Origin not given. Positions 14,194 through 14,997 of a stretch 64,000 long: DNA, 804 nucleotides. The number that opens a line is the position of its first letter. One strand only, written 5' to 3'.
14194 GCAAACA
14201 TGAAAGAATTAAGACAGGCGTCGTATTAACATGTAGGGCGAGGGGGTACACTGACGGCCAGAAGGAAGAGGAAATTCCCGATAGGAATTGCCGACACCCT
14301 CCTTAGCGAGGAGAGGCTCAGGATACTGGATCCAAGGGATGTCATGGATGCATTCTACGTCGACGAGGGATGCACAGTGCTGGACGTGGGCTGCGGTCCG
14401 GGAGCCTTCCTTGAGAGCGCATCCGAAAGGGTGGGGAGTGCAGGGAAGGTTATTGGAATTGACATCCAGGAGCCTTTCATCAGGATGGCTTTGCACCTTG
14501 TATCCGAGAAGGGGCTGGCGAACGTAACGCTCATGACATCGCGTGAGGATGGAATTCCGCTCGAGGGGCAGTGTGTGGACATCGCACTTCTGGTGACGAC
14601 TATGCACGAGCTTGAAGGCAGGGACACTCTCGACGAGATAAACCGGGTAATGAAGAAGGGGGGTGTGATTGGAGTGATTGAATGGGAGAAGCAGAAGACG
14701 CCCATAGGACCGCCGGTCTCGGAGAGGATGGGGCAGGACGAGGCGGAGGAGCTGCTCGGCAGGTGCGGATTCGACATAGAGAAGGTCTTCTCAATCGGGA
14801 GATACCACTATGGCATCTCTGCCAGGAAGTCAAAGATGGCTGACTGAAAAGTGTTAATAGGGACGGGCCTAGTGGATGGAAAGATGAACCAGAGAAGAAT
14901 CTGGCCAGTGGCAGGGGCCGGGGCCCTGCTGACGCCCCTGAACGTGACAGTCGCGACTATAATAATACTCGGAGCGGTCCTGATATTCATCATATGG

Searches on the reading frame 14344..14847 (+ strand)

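Call 46: search_protein_families(library=pfam, max_evalue=0.00001, proteins=[window:14344-14847:+])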
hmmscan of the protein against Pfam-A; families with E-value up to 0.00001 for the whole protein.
window:14344-14847:+ (167 aa): 6 families
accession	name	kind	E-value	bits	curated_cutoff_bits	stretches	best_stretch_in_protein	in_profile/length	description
PF13847.12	Methyltransf_31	-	1.6e-17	64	27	1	7-115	2-113/145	Methyltransferase domain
PF13649.12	Methyltransf_25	-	4.4e-16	59.8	27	1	12-107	1-97/97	Methyltransferase domain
PF08241.18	Methyltransf_11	-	2.9e-14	53.9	21.2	1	13-109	1-93/95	Methyltransferase domain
PF01209.24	Ubie_methyltran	-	4.1e-13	49.7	20.1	1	5-120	44-160/233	ubiE/COQ5 methyltransferase family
PF08242.18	Methyltransf_12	-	4.4e-09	37.4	30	1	13-109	1-98/98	Methyltransferase domain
PF01728.25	FtsJ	-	2e-08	34.8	24.1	1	2-44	14-56/181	FtsJ-like methyltransferase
